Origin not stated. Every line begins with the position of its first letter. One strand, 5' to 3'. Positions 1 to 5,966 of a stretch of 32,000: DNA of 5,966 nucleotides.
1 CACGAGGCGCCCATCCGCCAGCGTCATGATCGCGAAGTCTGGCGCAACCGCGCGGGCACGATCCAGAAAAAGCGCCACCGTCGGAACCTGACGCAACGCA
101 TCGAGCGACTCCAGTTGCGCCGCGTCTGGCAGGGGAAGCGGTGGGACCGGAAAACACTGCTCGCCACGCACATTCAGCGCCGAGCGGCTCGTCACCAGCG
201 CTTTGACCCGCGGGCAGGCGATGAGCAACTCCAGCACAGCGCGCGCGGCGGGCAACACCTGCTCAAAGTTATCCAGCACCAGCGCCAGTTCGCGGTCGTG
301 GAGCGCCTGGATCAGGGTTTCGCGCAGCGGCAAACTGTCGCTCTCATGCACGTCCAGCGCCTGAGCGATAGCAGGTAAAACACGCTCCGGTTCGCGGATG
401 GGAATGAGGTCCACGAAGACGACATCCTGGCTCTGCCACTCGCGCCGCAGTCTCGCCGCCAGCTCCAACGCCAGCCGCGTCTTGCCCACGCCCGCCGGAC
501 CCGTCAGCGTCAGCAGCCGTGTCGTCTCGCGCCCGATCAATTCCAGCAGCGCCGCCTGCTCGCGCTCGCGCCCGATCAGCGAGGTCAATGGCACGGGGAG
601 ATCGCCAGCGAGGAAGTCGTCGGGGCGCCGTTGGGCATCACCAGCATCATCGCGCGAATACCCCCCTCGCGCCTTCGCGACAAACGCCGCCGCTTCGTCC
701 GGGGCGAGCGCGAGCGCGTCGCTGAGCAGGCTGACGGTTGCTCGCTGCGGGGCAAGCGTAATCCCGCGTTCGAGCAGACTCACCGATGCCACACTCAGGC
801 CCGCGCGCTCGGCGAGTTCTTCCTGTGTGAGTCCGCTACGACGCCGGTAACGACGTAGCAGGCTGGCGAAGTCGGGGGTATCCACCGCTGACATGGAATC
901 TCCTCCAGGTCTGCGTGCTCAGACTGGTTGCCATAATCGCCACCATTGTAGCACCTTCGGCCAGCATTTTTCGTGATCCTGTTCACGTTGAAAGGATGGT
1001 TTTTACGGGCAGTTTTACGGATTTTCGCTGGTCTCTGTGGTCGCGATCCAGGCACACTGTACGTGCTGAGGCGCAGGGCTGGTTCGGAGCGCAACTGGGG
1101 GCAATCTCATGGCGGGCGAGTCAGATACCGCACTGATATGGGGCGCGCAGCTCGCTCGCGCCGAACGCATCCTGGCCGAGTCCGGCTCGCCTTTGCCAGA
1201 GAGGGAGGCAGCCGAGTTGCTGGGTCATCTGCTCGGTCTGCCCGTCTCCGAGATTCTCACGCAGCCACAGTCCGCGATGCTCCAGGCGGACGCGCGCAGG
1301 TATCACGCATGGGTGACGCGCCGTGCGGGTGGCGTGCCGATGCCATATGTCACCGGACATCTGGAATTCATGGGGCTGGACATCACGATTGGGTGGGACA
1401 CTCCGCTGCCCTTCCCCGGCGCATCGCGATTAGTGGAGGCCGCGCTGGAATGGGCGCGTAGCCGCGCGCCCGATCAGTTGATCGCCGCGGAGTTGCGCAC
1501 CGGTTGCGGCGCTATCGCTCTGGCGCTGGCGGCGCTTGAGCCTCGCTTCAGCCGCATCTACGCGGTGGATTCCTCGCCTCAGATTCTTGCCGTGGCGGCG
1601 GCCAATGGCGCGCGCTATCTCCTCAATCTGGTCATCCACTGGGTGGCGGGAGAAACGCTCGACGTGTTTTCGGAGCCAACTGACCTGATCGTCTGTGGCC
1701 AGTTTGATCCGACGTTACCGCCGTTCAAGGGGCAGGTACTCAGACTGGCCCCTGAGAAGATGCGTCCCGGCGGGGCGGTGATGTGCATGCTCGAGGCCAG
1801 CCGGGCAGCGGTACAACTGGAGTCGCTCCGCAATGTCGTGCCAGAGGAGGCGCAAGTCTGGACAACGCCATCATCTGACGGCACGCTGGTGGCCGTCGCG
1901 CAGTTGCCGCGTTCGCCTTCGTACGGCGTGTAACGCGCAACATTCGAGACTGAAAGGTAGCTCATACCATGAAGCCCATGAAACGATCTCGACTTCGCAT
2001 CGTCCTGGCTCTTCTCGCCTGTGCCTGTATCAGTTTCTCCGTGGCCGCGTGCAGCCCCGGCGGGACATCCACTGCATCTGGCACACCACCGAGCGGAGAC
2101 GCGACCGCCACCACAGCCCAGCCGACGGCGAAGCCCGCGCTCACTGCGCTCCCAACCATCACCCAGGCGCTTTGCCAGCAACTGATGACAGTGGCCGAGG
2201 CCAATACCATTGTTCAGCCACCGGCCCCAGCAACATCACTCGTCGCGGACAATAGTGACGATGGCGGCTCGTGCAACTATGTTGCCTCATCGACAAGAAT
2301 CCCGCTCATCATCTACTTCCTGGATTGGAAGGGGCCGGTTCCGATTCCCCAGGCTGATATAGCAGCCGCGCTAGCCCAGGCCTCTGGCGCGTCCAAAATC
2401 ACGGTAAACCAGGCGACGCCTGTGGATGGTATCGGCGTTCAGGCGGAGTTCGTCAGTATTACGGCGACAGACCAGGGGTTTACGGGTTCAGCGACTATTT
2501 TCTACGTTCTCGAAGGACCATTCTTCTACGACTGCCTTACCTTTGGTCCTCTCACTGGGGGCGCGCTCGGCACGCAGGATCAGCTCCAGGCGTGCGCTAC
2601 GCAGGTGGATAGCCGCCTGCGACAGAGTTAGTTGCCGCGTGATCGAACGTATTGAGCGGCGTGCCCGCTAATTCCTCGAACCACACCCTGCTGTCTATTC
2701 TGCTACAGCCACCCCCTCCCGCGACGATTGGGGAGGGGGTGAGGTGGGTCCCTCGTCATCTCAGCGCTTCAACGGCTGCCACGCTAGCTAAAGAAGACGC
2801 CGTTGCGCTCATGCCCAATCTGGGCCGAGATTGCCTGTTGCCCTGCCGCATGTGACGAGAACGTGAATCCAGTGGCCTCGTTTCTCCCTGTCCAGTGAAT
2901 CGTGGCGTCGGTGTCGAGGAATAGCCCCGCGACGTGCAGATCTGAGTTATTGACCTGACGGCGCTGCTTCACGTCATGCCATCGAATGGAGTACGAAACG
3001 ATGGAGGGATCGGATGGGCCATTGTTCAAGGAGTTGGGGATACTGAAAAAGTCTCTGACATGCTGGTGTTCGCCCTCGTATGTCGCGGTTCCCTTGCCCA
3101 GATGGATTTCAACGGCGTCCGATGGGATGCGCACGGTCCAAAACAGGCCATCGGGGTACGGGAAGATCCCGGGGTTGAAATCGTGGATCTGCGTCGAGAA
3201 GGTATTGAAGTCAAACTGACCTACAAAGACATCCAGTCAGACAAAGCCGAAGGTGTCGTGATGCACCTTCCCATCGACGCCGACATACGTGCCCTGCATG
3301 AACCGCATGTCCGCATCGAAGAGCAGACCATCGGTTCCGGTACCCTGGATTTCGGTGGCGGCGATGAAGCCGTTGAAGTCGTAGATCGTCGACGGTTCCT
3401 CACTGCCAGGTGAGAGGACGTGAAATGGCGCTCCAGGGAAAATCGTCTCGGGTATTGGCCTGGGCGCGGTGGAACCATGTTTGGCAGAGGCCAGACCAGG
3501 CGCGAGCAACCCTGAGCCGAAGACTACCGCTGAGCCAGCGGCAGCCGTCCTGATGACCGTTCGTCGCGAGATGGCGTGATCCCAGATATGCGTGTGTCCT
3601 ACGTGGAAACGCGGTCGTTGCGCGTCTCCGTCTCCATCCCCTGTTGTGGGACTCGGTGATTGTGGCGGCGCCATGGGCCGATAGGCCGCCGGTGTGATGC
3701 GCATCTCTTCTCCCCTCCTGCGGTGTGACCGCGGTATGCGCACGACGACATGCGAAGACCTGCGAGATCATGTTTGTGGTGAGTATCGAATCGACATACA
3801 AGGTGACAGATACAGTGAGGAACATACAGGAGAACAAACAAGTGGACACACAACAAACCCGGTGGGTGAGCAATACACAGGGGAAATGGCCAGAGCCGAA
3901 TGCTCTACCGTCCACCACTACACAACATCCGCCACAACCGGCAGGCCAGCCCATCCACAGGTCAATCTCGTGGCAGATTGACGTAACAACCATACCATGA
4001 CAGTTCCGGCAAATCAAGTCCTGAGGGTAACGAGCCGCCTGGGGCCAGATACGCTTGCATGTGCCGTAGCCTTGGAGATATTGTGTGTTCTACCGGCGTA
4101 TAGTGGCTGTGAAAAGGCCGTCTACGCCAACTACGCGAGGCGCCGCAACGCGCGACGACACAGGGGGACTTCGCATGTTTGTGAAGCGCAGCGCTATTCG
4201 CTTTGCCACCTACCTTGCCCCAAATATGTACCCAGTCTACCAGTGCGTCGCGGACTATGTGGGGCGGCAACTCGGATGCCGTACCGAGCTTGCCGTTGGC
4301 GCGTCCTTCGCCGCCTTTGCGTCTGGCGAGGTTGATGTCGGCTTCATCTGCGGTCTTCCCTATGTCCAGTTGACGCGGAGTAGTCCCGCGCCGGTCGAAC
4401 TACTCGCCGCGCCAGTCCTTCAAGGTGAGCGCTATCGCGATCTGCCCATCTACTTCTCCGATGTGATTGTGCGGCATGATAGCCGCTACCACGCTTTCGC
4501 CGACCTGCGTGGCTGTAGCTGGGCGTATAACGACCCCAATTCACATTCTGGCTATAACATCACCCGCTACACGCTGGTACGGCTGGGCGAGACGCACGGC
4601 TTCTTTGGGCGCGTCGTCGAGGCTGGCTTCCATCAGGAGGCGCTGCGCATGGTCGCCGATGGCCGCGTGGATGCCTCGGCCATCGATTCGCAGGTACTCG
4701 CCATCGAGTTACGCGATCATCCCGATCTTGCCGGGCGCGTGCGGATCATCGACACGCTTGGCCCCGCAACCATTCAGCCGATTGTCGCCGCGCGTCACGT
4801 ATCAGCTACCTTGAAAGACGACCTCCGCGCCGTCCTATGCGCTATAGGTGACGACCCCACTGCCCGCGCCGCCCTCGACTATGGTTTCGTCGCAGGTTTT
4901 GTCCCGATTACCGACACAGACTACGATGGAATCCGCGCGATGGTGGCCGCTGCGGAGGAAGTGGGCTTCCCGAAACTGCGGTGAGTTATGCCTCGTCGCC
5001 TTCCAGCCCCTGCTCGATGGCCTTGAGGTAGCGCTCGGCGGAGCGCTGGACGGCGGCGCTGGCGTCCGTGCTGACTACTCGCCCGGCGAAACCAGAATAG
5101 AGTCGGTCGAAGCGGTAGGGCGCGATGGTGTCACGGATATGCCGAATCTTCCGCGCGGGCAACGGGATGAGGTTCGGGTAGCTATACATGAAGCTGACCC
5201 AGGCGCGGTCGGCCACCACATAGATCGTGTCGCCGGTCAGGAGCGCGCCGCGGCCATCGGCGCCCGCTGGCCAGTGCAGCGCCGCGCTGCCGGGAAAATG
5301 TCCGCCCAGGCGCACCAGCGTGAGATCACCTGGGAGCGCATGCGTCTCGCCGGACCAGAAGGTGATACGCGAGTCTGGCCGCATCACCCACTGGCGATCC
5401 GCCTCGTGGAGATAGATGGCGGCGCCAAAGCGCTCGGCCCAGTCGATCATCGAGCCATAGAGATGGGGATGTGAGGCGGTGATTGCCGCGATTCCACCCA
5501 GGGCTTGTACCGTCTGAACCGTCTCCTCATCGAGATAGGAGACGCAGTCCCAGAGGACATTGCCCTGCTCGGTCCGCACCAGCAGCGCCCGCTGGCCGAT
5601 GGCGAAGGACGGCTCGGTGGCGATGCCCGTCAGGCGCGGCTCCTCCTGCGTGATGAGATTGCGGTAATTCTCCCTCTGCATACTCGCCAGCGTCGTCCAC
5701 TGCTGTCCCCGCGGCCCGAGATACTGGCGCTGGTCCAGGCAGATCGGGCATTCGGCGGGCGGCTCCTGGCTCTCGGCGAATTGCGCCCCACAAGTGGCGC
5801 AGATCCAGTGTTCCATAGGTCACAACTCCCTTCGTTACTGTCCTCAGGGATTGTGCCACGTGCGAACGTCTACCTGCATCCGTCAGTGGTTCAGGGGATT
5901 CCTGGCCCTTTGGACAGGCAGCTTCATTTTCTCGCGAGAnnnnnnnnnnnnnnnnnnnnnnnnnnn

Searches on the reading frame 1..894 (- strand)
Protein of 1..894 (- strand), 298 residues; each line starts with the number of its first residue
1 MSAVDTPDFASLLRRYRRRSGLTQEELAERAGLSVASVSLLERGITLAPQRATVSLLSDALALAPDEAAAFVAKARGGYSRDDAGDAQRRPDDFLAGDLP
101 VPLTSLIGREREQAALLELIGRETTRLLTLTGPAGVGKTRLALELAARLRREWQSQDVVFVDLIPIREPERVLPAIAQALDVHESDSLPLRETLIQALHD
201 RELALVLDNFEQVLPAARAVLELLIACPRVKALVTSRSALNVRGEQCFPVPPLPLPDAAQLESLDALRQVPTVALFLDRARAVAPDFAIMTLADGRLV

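Call 76: search_protein_families(library=pfam, proteins=[window:1-894:-], max_evalue=0.001)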
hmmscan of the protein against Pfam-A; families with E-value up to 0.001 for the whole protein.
window:1-894:- (298 aa): 12 families
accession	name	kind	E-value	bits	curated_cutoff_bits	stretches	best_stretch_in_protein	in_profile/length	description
PF13401.12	AAA_22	-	3.6e-13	50.4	27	1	124-229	4-109/130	AAA domain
PF13560.12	HTH_31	-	3.9e-12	46.7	27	1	9-70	2-63/64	Helix-turn-helix domain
PF01381.28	HTH_3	-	7.2e-11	42.4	23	1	13-67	1-54/55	Helix-turn-helix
PF13191.12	AAA_16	-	2.9e-10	41.3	32.6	1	106-229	2-160/167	AAA ATPase domain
PF01637.24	ATPase_2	-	3.5e-06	27.4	33.2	1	108-162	3-55/225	ATPase domain predominantly from Archaea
PF05729.18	NACHT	-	5.7e-06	26.7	26.7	1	127-239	2-131/167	NACHT domain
PF20703.3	nSTAND1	-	2.2e-05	24.7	27.1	1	107-225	17-145/379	Novel STAND NTPase 1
PF24883.2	NPHP3_N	-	0.00039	21.1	24.8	0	123-156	20-53/164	Nephrocystin 3, N-terminal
PF02562.22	PhoH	-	0.00049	20.1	27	1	108-161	4-55/205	PhoH-like protein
PF20720.3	nSTAND3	-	0.00066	19.9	27.2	0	123-154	15-47/155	Novel STAND NTPase 3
PF13443.12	HTH_26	-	0.00086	20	22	0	13-73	2-62/63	Cro/C1-type HTH DNA-binding domain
PF13173.12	AAA_14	-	0.00087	19.7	27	0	126-242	3-103/129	AAA domain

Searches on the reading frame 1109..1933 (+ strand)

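Call 31: search_protein_families(library=pfam, proteins=[window:1109-1933:+], max_evalue=0.0001)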
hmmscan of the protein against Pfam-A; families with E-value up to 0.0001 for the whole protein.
window:1109-1933:+ (274 aa): 2 families
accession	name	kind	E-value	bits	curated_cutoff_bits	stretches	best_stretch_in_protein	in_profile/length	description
PF17827.6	PrmC_N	-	1.3e-13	51.7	23.4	1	15-83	3-71/71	PrmC N-terminal domain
PF13649.12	Methyltransf_25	-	3e-05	25.1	27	1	131-222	6-97/97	Methyltransferase domain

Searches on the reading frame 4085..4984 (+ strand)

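Call 31: search_protein_families(library=pfam, proteins=[window:4085-4984:+], max_evalue=0.0001)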
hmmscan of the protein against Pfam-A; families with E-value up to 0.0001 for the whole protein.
window:4085-4984:+ (299 aa): 1 family
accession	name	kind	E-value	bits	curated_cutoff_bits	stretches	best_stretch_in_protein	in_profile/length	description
PF12974.12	Phosphonate-bd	-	8.8e-41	140.3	27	1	45-280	9-242/242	ABC transporter, phosphonate, periplasmic substrate-binding protein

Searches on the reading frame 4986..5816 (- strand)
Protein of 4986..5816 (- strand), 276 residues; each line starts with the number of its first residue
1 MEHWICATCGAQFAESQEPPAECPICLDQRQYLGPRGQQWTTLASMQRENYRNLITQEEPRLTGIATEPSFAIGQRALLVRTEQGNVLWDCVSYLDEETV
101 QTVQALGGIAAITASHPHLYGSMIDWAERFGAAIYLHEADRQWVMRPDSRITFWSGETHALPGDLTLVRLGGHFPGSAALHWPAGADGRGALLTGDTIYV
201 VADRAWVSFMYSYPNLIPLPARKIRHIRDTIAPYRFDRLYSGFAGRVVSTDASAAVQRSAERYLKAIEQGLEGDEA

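Call 31: search_protein_families(library=pfam, proteins=[window:4986-5816:-], max_evalue=0.0001)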
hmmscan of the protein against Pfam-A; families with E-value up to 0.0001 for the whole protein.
window:4986-5816:- (276 aa): 1 family
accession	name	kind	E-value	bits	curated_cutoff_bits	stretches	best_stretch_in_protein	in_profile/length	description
PF00753.33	Lactamase_B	-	7.1e-05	23.3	22.7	0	77-206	8-159/196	Metallo-beta-lactamase superfamily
